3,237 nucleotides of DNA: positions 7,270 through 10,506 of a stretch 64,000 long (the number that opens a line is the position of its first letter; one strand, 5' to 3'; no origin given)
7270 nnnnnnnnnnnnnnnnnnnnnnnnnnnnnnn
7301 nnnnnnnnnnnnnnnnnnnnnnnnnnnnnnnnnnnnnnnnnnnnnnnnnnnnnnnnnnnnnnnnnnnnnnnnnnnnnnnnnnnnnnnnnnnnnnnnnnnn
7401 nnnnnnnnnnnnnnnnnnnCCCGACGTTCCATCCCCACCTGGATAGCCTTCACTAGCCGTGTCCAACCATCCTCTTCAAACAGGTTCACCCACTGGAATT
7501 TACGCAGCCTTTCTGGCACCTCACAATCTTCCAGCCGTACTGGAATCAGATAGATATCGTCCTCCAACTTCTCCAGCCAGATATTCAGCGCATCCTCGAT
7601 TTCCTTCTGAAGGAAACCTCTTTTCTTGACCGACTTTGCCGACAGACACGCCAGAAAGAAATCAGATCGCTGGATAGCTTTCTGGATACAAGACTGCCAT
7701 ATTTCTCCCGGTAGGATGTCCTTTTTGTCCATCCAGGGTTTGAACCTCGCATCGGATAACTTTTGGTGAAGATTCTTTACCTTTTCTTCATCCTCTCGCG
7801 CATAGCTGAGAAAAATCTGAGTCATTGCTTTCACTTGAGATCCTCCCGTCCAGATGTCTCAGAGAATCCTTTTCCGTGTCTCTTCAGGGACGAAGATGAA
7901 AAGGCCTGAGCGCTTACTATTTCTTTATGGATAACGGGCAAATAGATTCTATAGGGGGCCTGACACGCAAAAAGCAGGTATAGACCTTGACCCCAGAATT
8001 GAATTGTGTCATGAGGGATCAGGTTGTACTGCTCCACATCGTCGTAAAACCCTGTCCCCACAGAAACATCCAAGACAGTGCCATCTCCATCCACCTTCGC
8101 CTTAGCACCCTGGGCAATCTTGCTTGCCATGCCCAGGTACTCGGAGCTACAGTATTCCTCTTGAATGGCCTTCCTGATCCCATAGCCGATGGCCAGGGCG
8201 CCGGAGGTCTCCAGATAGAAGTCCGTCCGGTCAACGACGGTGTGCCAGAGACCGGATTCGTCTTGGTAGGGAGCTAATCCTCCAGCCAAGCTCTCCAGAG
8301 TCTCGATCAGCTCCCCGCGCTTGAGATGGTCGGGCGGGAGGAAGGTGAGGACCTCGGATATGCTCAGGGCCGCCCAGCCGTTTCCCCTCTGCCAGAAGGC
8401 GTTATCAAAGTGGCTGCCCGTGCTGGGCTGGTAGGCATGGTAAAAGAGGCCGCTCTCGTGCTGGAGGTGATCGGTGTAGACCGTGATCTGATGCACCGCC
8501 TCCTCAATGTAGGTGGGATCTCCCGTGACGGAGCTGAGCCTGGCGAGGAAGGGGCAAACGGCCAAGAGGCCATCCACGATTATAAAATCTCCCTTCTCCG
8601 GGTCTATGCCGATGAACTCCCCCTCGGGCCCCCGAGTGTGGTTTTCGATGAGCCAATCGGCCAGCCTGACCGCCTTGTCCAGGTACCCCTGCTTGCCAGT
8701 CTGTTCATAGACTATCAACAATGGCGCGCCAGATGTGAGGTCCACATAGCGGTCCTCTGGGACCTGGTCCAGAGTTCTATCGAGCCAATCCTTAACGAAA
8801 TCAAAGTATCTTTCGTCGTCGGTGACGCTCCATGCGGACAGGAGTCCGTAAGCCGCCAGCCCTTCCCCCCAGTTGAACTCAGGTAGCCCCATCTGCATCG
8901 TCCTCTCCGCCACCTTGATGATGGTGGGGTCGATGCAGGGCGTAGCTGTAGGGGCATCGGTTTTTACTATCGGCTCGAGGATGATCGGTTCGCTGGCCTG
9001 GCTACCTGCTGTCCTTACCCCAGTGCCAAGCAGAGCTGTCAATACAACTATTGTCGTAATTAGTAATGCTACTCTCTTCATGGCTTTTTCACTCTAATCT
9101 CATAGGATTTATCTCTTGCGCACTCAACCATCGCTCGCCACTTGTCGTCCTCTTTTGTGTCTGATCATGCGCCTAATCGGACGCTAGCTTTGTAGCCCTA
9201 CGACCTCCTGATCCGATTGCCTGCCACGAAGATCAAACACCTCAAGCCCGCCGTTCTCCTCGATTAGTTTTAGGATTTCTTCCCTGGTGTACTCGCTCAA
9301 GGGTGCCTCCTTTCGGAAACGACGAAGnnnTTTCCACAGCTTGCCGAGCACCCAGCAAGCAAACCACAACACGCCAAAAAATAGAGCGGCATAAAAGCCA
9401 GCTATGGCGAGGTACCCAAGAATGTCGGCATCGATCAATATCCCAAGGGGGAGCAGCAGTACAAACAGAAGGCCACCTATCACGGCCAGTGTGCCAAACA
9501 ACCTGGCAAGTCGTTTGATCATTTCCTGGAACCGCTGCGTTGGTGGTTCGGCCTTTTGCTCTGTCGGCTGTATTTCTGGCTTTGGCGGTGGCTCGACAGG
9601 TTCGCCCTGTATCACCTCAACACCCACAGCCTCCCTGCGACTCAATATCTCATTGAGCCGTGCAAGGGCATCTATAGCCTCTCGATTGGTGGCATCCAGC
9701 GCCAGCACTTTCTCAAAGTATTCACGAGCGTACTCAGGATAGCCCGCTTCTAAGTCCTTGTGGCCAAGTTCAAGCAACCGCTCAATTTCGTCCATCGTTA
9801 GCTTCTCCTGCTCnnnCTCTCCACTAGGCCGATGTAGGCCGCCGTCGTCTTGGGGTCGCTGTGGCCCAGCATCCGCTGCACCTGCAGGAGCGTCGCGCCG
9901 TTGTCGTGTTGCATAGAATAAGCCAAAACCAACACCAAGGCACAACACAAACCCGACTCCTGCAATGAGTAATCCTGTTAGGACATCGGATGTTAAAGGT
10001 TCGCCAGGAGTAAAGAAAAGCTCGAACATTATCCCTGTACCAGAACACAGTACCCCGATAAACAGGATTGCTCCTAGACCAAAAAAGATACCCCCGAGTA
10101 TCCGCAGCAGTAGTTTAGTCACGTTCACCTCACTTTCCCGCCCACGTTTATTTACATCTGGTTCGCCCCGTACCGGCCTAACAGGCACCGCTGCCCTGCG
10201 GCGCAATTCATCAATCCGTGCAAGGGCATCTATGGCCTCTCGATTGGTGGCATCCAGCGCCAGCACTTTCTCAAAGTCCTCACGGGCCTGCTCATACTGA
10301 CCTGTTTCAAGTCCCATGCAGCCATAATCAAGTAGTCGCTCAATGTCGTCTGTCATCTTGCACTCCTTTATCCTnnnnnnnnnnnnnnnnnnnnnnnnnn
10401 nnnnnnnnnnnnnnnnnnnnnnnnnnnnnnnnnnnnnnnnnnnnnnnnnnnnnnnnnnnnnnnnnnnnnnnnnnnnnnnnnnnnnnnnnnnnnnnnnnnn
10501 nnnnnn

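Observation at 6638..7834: Compositionally foreign TIR-domain gene translationally coupled to a secreted GH88/105 hydrolase inside an envelope-glycosylation cluster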

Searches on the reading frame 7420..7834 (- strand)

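Call 55: find_homologous_proteins(query=window:7420-7834:-, max_evalue=1e-8)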
Query window:7420-7834:- (138 aa): 142 proteins with E <= 1e-8 among 152 candidates; the best 120 are listed.
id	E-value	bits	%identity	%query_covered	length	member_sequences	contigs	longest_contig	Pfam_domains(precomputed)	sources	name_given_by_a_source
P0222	3.5e-69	249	84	99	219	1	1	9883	PF01582.26,PF13676.12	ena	-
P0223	8.1e-69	248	82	100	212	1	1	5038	PF01582.26,PF13676.12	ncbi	-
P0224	7.3e-66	238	78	99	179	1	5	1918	PF01582.26,PF13676.12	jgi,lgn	-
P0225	2.6e-65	237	78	100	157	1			PF01582.26,PF13676.12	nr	nr:TIR domain-containing protein [Anaerolineae bacterium]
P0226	7.4e-65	235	78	100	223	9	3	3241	PF01582.26,PF13676.12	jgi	jgi:hypothetical protein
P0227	1.5e-63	231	77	100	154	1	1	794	PF01582.26,PF13676.12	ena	-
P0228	4.6e-62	226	78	100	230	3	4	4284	PF01582.26,PF13676.12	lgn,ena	-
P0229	5.0e-62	226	78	100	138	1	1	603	PF01582.26,PF13676.12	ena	-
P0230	2.5e-61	224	74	100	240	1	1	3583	PF01582.26,PF13676.12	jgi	-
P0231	5.9e-61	223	74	100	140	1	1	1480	PF01582.26,PF13676.12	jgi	jgi:hypothetical protein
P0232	1.4e-60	221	76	99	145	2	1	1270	PF01582.26,PF13676.12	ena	-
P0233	4.1e-60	220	75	99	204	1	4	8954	PF01582.26,PF13676.12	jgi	jgi:hypothetical protein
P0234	5.5e-60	219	72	100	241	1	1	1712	PF01582.26,PF13676.12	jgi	-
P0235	7.2e-60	219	72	99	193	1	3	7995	PF01582.26,PF13676.12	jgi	jgi:hypothetical protein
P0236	9.8e-60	219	76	98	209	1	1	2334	PF01582.26,PF13676.12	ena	-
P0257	2.2e-53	198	70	96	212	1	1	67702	PF01582.26,PF13676.12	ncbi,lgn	-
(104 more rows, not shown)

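Call 57: find_encoding_contigs(protein=P0222, flank=6000, max_places=2)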
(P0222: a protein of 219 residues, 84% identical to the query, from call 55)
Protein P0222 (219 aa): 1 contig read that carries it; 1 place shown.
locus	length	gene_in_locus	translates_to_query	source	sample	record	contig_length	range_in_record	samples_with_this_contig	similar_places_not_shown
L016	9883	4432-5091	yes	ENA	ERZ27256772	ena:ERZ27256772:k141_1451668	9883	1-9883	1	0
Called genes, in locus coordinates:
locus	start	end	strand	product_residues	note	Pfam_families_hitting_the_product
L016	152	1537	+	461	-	-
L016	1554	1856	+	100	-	-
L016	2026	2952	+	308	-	-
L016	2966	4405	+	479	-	PF00092:VWA, PF13519:VWA_2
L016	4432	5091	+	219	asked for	PF01582:TIR, PF13676:TIR_2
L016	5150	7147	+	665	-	PF13518:HTH_28 (faint)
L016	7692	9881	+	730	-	?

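Call 58: find_encoding_contigs(protein=P0257, flank=8000, max_places=2)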
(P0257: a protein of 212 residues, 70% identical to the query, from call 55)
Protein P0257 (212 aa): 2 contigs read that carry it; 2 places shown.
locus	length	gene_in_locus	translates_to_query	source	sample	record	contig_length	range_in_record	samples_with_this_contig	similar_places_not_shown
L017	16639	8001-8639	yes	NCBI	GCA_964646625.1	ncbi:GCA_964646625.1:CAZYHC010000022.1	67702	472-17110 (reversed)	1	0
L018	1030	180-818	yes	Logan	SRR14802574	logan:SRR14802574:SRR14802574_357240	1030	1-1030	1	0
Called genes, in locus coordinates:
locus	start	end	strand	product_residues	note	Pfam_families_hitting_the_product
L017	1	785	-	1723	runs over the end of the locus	PF02366:PMT, PF13231:PMT_2, PF10060:DUF2298, PF13414:TPR_11, PF13432:TPR_16, PF14559:TPR_19, PF13414:TPR_11, PF13432:TPR_16, +13 more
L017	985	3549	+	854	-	-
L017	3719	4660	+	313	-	PF01297:ZnuA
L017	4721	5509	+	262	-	PF00005:ABC_tran, PF02463:SMC_N (faint), PF13304:AAA_21 (faint)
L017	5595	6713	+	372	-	PF00950:ABC-3, PF01032:FecCD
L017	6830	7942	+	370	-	PF00950:ABC-3, PF01032:FecCD (weak)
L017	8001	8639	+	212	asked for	PF01582:TIR, PF13676:TIR_2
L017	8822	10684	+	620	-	PF01541:GIY-YIG, PF27096:UvrC_M, PF02151:UVR, PF22920:UvrC_RNaseH, PF00633:HHH (faint), PF08459:UvrC_RNaseH_dom, PF12826:HHH_2, PF14520:HHH_5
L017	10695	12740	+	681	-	PF00027:cNMP_binding, PF03703:bPH_2 (faint)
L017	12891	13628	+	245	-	PF00149:Metallophos, PF12850:Metallophos_2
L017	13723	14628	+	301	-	PF14257:DUF4349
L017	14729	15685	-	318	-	PF02653:BPD_transp_2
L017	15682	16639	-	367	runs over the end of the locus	PF02653:BPD_transp_2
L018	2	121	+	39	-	?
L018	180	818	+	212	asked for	PF01582:TIR, PF13676:TIR_2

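Call 59: find_encoding_contigs(protein=P0230, flank=4000, max_places=2)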
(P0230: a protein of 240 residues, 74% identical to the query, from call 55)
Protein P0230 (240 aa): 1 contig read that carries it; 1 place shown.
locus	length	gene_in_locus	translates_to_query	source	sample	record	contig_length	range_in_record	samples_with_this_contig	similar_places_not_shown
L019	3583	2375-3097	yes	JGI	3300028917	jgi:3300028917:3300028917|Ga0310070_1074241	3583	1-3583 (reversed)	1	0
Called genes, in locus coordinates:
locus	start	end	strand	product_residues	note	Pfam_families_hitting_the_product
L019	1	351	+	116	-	?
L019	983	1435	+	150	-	PF00156:Pribosyltran (weak)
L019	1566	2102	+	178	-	PF02482:Ribosomal_S30AE, PF16321:Ribosom_S30AE_C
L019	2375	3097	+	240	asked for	PF01582:TIR, PF13676:TIR_2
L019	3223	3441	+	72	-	-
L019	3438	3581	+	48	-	?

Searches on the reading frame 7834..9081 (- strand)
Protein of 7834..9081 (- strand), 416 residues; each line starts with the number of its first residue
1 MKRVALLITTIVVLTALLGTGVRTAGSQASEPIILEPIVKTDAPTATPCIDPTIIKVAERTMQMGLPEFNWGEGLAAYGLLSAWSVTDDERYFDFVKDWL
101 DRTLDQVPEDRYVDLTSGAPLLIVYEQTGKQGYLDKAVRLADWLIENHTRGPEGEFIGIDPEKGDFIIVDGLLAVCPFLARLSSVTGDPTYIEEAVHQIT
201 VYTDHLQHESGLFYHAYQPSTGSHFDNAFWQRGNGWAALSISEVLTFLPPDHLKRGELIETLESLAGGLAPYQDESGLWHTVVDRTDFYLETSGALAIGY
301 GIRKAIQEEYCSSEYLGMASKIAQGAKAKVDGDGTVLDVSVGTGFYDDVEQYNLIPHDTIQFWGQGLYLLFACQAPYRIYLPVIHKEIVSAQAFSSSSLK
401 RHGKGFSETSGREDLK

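Call 4: search_protein_families(library=pfam, proteins=[window:7834-9081:-], max_evalue=0.1)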
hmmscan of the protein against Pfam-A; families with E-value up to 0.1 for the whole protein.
window:7834-9081:- (416 aa): 7 families
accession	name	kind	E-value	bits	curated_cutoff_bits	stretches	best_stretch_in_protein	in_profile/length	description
PF07470.19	Glyco_hydro_88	-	1e-63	215.9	26.6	1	67-374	25-347/352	Glycosyl Hydrolase Family 88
PF06917.19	Pectate_lyase_2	-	0.00079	18.7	26.6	1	179-214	41-76/491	Periplasmic pectate lyase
PF07944.18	Beta-AFase-like_GH127_cat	-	0.0079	15.7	24.9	1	121-195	134-200/376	Beta-L-arabinofuranosidase, GH127 catalytic domain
PF01532.26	Glyco_hydro_47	-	0.0085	15.6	22.9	0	121-225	94-204/455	Glycosyl hydrolase family 47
PF05147.19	LANC_like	-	0.028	13.5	23.2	0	169-204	8-42/350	Lanthionine synthetase C-like protein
PF03663.20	Glyco_hydro_76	-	0.059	13.3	25.9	0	180-232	164-219/366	Glycosyl hydrolase family 76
PF07221.17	GlcNAc_2-epim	-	0.06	13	23.4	0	121-151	149-179/347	N-acylglucosamine 2-epimerase (GlcNAc 2-epimerase)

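Call 5: search_protein_families(library=padloc, proteins=[window:7834-9081:-], max_evalue=0.1)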
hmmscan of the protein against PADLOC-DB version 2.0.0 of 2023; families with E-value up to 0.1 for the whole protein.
window:7834-9081:- (416 aa): 0 families

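Call 6: search_protein_families(library=ncbifam, proteins=[window:7834-9081:-], max_evalue=0.1)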
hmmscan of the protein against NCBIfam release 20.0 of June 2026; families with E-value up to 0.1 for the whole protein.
window:7834-9081:- (416 aa): 3 families
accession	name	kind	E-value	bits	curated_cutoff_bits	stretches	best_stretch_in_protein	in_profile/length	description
NF051900.1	BetGalacBglBAgro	equivalog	1.2e-52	179.1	420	1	60-372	10-326/333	beta-galactosidase BglB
TIGR03897.1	lanti_2_LanM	subfamily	6.6e-05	20.9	304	1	70-265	648-847/932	type 2 lanthipeptide synthetase LanM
NF038151.1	lanthi_synth_III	equivalog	0.0029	16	575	1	97-222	587-712/833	class III lanthionine synthetase LanKC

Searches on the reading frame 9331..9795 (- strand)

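Call 4: search_protein_families(library=pfam, proteins=[window:9331-9795:-], max_evalue=0.1)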
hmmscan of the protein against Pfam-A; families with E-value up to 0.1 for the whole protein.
window:9331-9795:- (155 aa): 1 family
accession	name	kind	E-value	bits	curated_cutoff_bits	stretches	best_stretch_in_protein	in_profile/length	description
PF07719.23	TPR_2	-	0.051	14.2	27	1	7-36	4-33/34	Tetratricopeptide repeat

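Call 5: search_protein_families(library=padloc, proteins=[window:9331-9795:-], max_evalue=0.1)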
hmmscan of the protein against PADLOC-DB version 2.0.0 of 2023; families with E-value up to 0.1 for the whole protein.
window:9331-9795:- (155 aa): 0 families

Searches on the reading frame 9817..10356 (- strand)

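Call 4: search_protein_families(library=pfam, proteins=[window:9817-10356:-], max_evalue=0.1)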
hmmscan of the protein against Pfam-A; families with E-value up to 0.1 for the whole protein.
window:9817-10356:- (180 aa): 7 families
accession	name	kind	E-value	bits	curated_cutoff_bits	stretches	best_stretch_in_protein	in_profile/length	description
PF07719.23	TPR_2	-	0.0011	19.4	27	1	17-37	13-33/34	Tetratricopeptide repeat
PF13181.12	TPR_8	-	0.0013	19.2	25.7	1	10-38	6-34/34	Tetratricopeptide repeat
PF00515.34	TPR_1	-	0.0021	18.2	27.8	1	18-38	14-34/34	Tetratricopeptide repeat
PF13371.12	TPR_9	-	0.0041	17.5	35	1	3-41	27-65/73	Tetratricopeptide repeat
PF14559.12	TPR_19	-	0.0054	17.5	25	1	16-48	2-34/68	Tetratricopeptide repeat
PF13414.12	TPR_11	-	0.014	15.5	26.8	1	17-41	6-30/42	TPR repeat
PF13428.12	TPR_14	-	0.023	15.8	23.5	1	17-48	13-44/44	Tetratricopeptide repeat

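Call 5: search_protein_families(library=padloc, proteins=[window:9817-10356:-], max_evalue=0.1)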
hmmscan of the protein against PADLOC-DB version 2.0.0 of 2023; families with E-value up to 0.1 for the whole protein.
window:9817-10356:- (180 aa): 0 families
